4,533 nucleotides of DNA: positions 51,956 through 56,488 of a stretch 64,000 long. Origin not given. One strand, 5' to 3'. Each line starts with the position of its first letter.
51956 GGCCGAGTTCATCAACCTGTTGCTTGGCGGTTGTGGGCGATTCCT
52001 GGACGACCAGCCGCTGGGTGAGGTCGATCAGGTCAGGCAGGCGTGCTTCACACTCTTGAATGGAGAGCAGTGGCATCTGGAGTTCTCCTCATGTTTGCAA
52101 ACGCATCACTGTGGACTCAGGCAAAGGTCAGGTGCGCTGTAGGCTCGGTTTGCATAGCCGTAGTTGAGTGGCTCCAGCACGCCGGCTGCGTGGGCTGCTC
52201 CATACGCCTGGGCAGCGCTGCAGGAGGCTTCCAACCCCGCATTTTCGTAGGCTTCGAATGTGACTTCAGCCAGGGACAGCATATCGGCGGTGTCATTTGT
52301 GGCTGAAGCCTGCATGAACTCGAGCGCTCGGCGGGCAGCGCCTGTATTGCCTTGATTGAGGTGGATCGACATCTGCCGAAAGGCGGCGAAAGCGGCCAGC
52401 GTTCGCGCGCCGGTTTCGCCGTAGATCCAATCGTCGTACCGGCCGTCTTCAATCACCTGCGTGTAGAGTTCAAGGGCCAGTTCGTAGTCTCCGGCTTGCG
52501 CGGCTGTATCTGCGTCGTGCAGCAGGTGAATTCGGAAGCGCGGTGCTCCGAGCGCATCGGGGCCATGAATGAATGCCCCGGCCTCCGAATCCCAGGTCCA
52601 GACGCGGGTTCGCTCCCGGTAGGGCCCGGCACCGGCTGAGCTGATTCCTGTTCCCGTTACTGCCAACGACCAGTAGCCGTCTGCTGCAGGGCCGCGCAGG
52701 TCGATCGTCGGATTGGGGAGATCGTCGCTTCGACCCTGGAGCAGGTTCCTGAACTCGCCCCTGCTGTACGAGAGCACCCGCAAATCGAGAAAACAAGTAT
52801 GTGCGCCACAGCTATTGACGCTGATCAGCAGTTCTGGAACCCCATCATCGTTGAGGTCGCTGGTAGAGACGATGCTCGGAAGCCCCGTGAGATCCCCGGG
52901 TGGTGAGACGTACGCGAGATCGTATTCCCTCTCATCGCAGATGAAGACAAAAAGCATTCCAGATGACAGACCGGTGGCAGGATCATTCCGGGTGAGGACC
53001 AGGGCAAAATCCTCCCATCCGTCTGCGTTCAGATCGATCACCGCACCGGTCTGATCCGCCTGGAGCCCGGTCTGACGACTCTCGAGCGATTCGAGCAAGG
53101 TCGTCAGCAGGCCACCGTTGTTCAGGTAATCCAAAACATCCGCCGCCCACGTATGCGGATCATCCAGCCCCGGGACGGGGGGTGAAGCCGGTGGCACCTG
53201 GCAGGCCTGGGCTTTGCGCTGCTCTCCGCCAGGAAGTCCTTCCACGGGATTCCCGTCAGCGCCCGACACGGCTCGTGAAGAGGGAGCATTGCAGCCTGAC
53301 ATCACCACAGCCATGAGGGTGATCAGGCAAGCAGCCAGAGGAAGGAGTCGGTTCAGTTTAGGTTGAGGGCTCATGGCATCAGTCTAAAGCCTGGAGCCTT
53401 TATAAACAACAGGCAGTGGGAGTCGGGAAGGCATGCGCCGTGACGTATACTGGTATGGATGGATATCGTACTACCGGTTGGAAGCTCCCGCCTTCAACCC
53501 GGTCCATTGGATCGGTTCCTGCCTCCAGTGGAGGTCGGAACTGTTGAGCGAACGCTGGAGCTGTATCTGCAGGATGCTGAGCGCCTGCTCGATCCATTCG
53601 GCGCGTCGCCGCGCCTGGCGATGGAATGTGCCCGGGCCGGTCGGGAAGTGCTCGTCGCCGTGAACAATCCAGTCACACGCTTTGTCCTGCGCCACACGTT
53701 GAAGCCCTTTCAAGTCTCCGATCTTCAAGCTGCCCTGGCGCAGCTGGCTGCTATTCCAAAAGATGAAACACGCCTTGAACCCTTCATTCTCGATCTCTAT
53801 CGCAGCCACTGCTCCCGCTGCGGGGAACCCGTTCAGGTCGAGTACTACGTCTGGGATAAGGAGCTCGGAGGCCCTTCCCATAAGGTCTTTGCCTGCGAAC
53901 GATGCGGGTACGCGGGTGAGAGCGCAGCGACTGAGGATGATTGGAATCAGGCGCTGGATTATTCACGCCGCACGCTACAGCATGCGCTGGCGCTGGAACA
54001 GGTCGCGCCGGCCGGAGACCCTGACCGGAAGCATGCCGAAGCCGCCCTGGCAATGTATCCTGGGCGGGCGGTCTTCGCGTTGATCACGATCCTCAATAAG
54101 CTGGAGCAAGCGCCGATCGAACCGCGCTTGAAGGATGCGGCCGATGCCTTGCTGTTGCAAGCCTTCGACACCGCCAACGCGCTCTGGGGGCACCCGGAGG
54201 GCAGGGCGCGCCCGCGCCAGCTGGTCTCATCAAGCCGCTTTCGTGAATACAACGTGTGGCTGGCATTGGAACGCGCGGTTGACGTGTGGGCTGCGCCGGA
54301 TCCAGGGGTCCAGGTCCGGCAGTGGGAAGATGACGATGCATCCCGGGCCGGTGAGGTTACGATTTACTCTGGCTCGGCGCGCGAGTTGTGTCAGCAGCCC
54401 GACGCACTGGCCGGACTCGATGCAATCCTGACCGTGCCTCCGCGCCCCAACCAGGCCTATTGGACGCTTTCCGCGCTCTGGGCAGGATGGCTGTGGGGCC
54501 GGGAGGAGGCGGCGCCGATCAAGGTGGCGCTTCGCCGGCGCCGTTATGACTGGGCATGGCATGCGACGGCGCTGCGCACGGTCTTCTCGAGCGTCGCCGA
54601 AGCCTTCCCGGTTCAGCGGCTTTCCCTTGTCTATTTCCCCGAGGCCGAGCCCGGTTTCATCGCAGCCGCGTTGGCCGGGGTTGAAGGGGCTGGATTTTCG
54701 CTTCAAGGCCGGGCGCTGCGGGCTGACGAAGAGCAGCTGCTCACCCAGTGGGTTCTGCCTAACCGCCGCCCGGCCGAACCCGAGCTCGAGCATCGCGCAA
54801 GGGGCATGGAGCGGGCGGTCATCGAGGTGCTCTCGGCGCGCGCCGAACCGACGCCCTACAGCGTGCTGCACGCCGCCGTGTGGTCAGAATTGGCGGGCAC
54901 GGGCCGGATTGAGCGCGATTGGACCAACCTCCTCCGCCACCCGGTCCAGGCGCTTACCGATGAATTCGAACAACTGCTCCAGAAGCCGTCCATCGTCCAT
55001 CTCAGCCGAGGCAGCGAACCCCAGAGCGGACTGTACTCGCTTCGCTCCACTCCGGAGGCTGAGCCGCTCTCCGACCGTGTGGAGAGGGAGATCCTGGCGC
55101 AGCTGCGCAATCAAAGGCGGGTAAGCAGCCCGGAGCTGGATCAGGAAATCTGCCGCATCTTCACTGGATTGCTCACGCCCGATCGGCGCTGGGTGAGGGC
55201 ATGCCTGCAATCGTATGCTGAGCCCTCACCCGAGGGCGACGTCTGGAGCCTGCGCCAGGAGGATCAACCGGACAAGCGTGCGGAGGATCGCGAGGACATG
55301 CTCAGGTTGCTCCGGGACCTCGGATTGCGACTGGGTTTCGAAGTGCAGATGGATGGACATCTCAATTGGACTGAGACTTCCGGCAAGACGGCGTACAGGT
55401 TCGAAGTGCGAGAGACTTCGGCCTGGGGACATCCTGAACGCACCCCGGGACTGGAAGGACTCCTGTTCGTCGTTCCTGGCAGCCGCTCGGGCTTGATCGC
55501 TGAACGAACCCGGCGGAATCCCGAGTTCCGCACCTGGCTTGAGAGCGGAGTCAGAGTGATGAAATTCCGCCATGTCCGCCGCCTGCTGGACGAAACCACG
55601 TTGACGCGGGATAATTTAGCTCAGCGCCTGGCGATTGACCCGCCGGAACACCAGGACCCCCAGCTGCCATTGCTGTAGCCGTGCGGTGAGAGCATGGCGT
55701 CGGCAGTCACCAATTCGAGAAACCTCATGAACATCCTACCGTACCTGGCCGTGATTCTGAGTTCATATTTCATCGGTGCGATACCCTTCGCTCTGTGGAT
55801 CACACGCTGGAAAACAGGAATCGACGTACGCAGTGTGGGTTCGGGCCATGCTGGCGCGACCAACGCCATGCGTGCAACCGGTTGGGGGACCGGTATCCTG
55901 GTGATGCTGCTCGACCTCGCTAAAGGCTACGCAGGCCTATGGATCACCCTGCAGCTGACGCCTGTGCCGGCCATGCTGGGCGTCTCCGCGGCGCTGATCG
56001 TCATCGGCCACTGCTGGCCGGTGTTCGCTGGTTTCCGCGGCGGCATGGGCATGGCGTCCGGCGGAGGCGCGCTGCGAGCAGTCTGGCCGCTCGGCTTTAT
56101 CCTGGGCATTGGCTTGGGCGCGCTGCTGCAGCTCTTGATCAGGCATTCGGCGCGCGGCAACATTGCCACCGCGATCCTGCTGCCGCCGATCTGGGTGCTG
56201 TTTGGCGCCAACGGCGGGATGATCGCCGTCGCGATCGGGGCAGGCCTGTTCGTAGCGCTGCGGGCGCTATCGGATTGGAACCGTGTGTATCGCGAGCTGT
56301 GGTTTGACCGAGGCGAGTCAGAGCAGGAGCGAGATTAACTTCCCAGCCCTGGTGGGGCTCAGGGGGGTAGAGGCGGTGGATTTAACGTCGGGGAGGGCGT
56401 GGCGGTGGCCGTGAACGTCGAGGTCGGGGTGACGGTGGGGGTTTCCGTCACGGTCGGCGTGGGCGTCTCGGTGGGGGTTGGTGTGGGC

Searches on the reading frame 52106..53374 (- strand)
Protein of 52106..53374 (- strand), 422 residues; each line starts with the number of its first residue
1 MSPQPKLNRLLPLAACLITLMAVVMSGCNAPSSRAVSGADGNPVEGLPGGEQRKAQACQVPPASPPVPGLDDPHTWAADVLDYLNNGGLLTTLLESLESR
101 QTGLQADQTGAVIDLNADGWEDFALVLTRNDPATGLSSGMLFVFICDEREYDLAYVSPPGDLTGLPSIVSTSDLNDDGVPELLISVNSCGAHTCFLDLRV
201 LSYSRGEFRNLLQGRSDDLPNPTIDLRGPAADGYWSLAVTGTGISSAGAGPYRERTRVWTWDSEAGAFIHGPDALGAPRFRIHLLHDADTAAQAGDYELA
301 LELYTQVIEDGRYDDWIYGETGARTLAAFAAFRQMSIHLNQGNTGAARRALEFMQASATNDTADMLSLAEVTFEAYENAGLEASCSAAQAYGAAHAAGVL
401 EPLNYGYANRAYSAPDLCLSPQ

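Call 32: search_protein_families(library=pfam, proteins=[window:52106-53374:-])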
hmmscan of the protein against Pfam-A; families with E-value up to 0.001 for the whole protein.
window:52106-53374:- (422 aa): 1 family
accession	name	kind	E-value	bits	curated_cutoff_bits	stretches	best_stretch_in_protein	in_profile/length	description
PF01839.29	FG-GAP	-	0.00015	22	22.1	0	167-185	3-21/37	FG-GAP repeat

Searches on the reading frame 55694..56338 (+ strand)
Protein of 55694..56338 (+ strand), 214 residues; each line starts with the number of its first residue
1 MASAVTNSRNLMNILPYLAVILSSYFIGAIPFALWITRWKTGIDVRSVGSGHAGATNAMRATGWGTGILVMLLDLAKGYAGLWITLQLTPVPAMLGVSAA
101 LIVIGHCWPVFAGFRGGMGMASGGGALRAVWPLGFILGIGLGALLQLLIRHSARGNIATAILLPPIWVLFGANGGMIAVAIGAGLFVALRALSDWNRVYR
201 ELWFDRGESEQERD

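Call 32: search_protein_families(library=pfam, proteins=[window:55694-56338:+])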
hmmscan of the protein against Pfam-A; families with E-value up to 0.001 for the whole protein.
window:55694-56338:+ (214 aa): 1 family
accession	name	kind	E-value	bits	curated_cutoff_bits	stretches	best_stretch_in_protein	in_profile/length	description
PF02660.20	G3P_acyltransf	-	1.6e-33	116.6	24.1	1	24-194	2-160/164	Glycerol-3-phosphate acyltransferase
